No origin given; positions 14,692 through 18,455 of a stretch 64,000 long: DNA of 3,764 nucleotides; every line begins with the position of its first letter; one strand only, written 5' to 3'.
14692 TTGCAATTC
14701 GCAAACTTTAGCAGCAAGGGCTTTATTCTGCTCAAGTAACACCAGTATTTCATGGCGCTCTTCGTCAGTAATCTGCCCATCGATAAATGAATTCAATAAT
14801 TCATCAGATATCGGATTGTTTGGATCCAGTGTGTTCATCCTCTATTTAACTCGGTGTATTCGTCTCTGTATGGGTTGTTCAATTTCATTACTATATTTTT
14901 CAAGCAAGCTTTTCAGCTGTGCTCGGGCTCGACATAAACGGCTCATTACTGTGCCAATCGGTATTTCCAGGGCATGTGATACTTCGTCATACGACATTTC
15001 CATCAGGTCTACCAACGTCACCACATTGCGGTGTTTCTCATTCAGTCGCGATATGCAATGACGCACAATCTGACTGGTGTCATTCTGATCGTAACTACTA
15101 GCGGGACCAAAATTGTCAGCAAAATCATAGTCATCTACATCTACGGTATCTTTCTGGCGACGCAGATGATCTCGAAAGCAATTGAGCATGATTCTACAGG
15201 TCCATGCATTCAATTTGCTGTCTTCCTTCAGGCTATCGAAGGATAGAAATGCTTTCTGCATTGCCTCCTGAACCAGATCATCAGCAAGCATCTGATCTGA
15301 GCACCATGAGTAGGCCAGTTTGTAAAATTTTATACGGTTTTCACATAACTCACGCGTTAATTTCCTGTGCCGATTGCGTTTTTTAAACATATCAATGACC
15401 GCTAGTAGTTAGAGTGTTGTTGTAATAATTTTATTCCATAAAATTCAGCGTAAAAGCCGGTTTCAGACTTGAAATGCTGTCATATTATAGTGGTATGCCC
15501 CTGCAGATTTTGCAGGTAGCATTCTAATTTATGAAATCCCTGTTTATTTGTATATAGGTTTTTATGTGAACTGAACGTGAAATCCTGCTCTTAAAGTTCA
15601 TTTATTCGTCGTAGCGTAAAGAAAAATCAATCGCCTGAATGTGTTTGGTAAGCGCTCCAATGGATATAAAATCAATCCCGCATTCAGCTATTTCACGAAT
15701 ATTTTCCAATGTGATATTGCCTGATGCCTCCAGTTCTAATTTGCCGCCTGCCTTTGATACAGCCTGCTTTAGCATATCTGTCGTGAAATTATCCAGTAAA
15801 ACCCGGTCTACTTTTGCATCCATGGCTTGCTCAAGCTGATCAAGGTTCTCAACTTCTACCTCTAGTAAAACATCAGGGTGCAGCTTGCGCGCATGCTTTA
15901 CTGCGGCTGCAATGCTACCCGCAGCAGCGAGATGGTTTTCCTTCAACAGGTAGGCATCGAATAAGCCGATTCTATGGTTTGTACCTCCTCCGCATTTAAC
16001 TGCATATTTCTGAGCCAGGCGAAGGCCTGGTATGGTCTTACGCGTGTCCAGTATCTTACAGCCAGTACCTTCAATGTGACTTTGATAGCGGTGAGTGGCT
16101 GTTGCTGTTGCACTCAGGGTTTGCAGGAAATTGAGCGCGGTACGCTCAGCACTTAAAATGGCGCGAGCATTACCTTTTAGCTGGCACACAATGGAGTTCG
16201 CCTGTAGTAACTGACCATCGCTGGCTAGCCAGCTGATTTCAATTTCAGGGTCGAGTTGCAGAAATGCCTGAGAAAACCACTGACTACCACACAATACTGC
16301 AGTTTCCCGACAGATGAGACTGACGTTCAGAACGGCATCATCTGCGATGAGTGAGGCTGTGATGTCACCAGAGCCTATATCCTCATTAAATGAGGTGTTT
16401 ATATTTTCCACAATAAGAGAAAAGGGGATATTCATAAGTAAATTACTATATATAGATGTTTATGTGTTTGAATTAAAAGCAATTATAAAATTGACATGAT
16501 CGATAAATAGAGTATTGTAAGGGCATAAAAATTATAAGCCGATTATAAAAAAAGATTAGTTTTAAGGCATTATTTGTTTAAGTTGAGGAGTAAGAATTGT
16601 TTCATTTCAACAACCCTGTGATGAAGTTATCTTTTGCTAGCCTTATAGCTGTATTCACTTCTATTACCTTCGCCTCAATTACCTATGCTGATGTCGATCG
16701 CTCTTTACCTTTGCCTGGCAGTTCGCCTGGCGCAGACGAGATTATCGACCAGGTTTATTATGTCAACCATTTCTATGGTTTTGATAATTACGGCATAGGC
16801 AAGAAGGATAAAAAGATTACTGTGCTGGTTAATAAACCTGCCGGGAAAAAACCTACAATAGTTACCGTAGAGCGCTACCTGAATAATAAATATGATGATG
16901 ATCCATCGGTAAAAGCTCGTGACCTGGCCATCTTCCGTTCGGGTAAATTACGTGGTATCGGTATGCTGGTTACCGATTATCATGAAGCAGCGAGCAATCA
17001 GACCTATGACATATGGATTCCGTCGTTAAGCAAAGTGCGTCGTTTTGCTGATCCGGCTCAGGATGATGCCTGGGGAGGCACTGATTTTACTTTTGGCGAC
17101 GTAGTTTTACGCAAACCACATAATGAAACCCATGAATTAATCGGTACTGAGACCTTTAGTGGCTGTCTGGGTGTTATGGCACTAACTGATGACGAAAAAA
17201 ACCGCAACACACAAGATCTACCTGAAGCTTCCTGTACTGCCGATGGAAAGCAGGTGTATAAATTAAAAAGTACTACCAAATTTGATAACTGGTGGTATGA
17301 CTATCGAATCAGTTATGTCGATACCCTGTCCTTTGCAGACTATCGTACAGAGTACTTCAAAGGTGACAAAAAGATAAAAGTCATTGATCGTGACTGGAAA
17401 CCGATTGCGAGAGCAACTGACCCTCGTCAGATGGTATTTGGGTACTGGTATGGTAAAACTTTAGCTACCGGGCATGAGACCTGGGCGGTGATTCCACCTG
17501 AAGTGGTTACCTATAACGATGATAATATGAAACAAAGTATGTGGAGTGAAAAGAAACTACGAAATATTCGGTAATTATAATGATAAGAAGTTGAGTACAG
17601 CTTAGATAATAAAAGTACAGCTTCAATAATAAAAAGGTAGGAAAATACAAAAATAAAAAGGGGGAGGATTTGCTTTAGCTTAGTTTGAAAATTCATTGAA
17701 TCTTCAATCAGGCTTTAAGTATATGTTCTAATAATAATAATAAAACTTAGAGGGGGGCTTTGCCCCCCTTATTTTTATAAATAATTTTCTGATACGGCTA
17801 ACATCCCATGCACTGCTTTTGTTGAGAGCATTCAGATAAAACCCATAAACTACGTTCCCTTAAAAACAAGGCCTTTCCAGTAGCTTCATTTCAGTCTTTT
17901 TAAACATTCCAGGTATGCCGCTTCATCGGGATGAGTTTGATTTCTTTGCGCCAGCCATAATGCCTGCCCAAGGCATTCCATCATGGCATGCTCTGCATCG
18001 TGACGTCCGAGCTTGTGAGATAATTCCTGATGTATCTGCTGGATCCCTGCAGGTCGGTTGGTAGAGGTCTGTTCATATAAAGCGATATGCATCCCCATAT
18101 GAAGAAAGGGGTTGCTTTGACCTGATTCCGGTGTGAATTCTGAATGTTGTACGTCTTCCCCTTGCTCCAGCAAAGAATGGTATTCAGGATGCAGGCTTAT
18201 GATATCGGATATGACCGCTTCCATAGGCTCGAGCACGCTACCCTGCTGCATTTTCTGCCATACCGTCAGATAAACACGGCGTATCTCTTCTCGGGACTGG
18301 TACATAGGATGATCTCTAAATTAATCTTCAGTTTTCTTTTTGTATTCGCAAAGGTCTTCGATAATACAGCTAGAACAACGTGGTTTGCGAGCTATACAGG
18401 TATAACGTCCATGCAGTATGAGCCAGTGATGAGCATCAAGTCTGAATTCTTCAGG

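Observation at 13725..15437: Candidate new signalling system: ECF sigma controlled by an anti-sigma with a periplasmic DsrE sulfur-relay sensor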

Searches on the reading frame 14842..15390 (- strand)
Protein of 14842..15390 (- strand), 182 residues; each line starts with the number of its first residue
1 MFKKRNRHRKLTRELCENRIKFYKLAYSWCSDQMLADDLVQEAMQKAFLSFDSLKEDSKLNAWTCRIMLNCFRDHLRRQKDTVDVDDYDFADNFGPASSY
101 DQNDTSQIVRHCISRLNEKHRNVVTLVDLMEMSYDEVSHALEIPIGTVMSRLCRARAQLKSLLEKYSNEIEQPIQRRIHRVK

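Call 3: search_protein_families(library=pfam, proteins=[window:14842-15390:-], max_evalue=1)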
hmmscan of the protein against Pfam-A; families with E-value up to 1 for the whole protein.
window:14842-15390:- (182 aa): 6 families
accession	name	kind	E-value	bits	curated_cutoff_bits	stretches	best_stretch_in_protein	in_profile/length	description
PF08281.18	Sigma70_r4_2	-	3.5e-13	49.4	25.7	1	107-159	2-54/54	Sigma-70, region 4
PF04542.20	Sigma70_r2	-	1.9e-12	47.2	24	1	21-80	8-69/71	Sigma-70 region 2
PF04545.22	Sigma70_r4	-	2.9e-09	36.7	24.1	1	112-160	1-49/50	Sigma-70, region 4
PF02847.23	MA3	-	0.019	15.4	23.2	0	99-169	11-80/113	MA3 domain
PF20432.4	Xre-like-HTH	-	0.06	14.1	25.8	1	124-158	16-48/63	Antitoxin Xre-like helix-turn-helix domain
PF22029.2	PhyR_sigma2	-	0.12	12.9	27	1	30-68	16-54/55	Sigma2 domain of PhyR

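Call 4: search_protein_families(library=ncbifam, proteins=[window:14842-15390:-], max_evalue=1)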
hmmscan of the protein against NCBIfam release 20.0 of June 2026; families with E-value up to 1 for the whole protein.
window:14842-15390:- (182 aa): 95 families (the best 25 are shown)
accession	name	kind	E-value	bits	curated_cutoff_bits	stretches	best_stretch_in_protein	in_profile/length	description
NF009164.0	PRK12511.1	equivalog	1.1e-28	100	185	1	15-168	10-164/182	RNA polymerase sigma factor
NF009170.0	PRK12517.1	subfamily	4.3e-28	98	197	1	1-170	18-183/188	RNA polymerase sigma factor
NF058625.1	sigma_PG0214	equivalog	9.3e-26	90.5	130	1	14-169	9-167/170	GFO_1088 family ECF-type sigma factor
NF009171.0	PRK12518.1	equivalog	2.9e-24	86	208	1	21-165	39-186/191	RNA polymerase sigma factor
TIGR02950.1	SigM_subfam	subfamily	6.6e-24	84.6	147.95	1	22-163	13-158/159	RNA polymerase sigma factor, SigM family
TIGR02937.1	sigma70-ECF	superfamily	1.1e-23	83.6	42.9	1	18-162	10-164/165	sigma-70 family RNA polymerase sigma factor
TIGR02947.1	SigH_actino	hypoth_equivalog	1.8e-23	83.2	251.55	1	5-169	7-185/193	RNA polymerase sigma-70 factor, TIGR02947 family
NF053879.1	RNAPolSigSigVBac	equivalog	2.2e-23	82.7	190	1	8-165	3-157/160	RNA polymerase sigma factor SigV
NF007225.0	PRK09643.1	equivalog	8.4e-23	81.1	190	1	20-172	38-191/204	RNA polymerase sigma factor SigM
TIGR02983.1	SigE-fam_strep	subfamily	8.9e-23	81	141.55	1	19-165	16-160/162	SigE family RNA polymerase sigma factor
NF007229.0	PRK09647.1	equivalog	1.2e-22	80.4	265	1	21-171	56-210/220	RNA polymerase sigma factor SigE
NF009185.0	PRK12533.1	equivalog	3.4e-22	79.2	248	1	23-170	43-200/231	RNA polymerase sigma factor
NF007216.0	PRK09638.1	equivalog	6.8e-22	78.1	194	1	21-164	30-175/180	RNA polymerase sigma factor SigY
NF007223.0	PRK09641.1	equivalog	1.1e-21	77.5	209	1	21-164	30-185/187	RNA polymerase sigma factor SigW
NF009198.0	PRK12546.1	equivalog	1.8e-21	76.7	270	1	8-169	6-167/188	RNA polymerase sigma factor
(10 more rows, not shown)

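Call 65: search_dna_similar(query=window:14842-15390:-, collection=plasmids, mode=protein, max_rows=40, max_evalue=1e-8)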
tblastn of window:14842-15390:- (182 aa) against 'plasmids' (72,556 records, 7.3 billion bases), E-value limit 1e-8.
Records with a match: 617; places in all: 644; records where one place covers at least 80% of the query: 200.
Best place of each record, by identity: <60% 617.
By first word of the organism name: Rhizobium 143; Sinorhizobium 141; Ralstonia 89; Bacillus 19; Sphingomonas 15; Agrobacterium 13; Paracoccus 13; Prescottella 12; Ensifer 11; Sulfitobacter 10; and 68 more.
By predicted mobility (MOB-suite, as given by PLSDB): non-mobilizable 291; mobilizable 212; conjugative 114.
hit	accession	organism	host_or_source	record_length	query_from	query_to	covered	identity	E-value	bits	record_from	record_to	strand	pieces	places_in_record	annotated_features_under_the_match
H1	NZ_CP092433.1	Rhizobium sp. K102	Phaseolus vulgaris,Cell culture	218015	12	173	89%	37.6%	1e-19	92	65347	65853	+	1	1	RNA polymerase sigma factor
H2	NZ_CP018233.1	Rhizobium leguminosarum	Vavilovia formosa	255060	12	173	89%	37.6%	1e-19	92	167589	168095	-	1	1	RNA polymerase sigma factor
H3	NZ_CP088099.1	Rhizobium sp. SU303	cell culture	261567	12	173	89%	37.6%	1e-19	92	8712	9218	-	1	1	RNA polymerase sigma factor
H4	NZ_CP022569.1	Rhizobium leguminosarum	Root nodule,Pisum sativum root-nodule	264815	12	173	89%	37.6%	1e-19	92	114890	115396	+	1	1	RNA polymerase sigma factor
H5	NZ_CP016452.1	Sinorhizobium sp. RAC02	Microbial isolate,Algal phycosphere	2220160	24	173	82%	40.3%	4e-21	97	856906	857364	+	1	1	none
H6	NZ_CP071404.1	Rhizobium leguminosarum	lentil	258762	12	173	89%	37.1%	1e-19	92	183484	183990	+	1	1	RNA polymerase sigma factor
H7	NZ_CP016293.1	Rhizobium leguminosarum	Vavilovia formosa,cell culture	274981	12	173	89%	37.1%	1e-19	92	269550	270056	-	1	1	RNA polymerase sigma factor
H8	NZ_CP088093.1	Rhizobium laguerreae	cell culture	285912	12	173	89%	37.1%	1e-19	92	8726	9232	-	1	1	RNA polymerase sigma factor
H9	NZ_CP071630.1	Rhizobium leguminosarum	lentil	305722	12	173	89%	37.1%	2e-19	92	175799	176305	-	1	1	RNA polymerase sigma factor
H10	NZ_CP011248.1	Agrobacterium tumefaciens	Achillea ptarmica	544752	24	173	82%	39.6%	8e-21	96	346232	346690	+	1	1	RNA polymerase sigma factor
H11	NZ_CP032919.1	Agrobacterium tumefaciens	-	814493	24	173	82%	39.6%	8e-21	96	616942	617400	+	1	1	RNA polymerase sigma factor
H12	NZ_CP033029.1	Agrobacterium tumefaciens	-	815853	24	173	82%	39.6%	8e-21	96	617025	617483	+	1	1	RNA polymerase sigma factor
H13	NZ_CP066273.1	Agrobacterium tumefaciens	-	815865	24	173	82%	39.6%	8e-21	96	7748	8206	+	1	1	RNA polymerase sigma factor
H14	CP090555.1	Neorhizobium galegae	Galega,Cell culture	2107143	24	162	76%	42.7%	3e-22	100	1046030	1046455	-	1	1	RNA polymerase sigma factor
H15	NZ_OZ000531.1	Shinella sp. WSC3-e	-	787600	24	162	76%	42.7%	3e-21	97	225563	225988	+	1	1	RNA polymerase sigma factor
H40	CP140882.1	Sinorhizobium meliloti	Medicago lupulina,whole organism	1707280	24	176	84%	34.7%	1e-16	84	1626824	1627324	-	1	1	RNA polymerase sigma factor | anti-sigma factor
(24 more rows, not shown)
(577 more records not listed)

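Call 68: get_annotated_region(hit=H40, flank=3000)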
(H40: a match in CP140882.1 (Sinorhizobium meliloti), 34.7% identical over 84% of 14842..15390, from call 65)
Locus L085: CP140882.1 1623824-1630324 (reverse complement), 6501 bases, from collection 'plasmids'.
description: Sinorhizobium meliloti strain ml46 plasmid pSymA, complete sequence
organism: Sinorhizobium meliloti (NCBI taxid 382)
taxonomy: Bacteria; Pseudomonadota; Alphaproteobacteria; Hyphomicrobiales; Rhizobiaceae; Sinorhizobium; Sinorhizobium meliloti
host: -; source: Medicago lupulina,whole organism; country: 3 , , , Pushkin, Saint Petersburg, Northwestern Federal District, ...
typing (MOB-suite, as given by PLSDB): conjugative; relaxase MOBQ; mating-pair formation MPF_T
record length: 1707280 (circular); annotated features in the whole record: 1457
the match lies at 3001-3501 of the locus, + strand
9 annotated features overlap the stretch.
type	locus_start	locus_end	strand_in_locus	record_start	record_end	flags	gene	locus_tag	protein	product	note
CDS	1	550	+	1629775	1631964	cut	-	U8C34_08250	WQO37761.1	EAL domain-containing protein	-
CDS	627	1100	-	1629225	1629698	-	-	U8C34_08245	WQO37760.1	VOC family protein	-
CDS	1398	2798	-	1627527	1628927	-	-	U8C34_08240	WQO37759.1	S8 family serine peptidase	-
CDS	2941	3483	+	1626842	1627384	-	-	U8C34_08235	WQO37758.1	RNA polymerase sigma factor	-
CDS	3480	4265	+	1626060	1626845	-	-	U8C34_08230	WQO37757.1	anti-sigma factor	-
CDS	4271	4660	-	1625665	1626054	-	-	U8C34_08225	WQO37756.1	hypothetical protein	-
CDS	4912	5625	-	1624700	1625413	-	-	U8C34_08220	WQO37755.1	DUF6065 family protein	-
CDS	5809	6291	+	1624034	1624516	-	greA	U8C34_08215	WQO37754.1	transcription elongation factor GreA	-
CDS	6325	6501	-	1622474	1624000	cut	-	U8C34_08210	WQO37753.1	malonyl-CoA synthase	-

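Call 69: get_annotated_region(hit=H14, flank=3000)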
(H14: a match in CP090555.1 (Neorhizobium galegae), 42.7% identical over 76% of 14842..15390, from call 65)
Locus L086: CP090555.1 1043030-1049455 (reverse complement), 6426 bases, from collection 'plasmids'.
description: Neorhizobium galegae strain VafX2 plasmid pNgVX, complete sequence
organism: Neorhizobium galegae (NCBI taxid 399)
taxonomy: Bacteria; Pseudomonadota; Alphaproteobacteria; Hyphomicrobiales; Rhizobiaceae; Neorhizobium; Neorhizobium galegae
host: -; source: Galega,Cell culture; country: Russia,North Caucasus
typing (MOB-suite, as given by PLSDB): conjugative; relaxase MOBP; mating-pair formation MPF_T
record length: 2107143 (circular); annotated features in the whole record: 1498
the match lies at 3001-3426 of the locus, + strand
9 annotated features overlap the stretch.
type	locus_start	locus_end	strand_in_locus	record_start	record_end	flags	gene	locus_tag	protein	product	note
CDS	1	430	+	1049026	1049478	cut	-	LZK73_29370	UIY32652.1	ankyrin repeat domain-containing protein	-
CDS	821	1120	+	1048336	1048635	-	-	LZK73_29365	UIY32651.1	hypothetical protein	-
CDS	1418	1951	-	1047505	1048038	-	-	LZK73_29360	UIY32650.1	S8 family serine peptidase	-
CDS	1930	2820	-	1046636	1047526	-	-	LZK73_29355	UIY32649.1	hypothetical protein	-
CDS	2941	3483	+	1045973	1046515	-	-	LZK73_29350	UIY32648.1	RNA polymerase sigma factor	-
CDS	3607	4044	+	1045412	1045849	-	-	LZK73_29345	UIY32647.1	hypothetical protein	-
CDS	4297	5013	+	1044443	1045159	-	-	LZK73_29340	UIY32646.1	DUF6065 family protein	-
CDS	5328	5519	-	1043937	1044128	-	-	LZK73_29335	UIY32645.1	hypothetical protein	-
CDS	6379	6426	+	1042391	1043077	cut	-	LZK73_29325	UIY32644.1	anion permease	-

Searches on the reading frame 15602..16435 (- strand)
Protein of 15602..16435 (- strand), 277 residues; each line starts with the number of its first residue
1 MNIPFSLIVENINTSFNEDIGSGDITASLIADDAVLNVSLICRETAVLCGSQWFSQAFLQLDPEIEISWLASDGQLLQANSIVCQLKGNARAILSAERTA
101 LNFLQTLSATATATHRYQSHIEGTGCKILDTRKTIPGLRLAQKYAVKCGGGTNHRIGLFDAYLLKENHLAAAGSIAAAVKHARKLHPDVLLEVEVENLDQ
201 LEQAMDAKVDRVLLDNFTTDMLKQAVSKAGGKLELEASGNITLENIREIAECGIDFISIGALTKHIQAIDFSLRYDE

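Call 18: search_protein_families(library=pfam, proteins=[window:15602-16435:-], max_evalue=0.01)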
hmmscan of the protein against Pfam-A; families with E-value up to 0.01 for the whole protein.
window:15602-16435:- (277 aa): 3 families
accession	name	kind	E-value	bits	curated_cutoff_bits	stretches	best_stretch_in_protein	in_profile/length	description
PF01729.25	QRPTase_C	-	2.5e-58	197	23.1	1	111-274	2-169/169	Quinolinate phosphoribosyl transferase, C-terminal domain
PF02749.22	QRPTase_N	-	6.7e-19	68.3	27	1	24-108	1-82/82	Quinolinate phosphoribosyl transferase, N-terminal domain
PF02581.23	TMP-TENI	-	0.0071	16.2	27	0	188-259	95-176/180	Thiamine monophosphate synthase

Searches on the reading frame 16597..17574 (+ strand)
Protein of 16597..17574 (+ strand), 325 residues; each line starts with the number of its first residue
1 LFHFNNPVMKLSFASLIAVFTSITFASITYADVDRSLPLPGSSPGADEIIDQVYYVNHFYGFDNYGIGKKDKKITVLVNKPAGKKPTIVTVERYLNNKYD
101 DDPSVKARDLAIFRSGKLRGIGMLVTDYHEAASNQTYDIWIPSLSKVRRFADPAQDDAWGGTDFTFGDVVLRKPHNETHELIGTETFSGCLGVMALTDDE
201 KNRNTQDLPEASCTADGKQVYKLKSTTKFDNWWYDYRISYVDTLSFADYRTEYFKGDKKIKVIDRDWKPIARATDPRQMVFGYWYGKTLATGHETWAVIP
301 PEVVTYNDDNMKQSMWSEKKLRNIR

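Call 18: search_protein_families(library=pfam, proteins=[window:16597-17574:+], max_evalue=0.01)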
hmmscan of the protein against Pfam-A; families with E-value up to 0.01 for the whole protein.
window:16597-17574:+ (325 aa): 1 family
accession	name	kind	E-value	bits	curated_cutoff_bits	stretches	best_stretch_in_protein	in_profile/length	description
PF17131.11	LolA_like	-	4e-14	53.1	30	1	110-189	6-83/184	Outer membrane lipoprotein-sorting protein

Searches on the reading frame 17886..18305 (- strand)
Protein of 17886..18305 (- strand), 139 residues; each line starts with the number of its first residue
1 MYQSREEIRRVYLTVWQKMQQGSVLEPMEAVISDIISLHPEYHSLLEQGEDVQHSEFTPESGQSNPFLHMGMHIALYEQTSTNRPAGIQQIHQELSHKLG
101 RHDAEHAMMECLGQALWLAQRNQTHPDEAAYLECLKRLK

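Call 18: search_protein_families(library=pfam, proteins=[window:17886-18305:-], max_evalue=0.01)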
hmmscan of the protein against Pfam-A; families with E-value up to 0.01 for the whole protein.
window:17886-18305:- (139 aa): 1 family
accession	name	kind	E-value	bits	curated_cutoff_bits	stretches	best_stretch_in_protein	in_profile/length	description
PF08897.16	DUF1841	-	9e-53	178.4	24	1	4-137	1-135/135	Domain of unknown function (DUF1841)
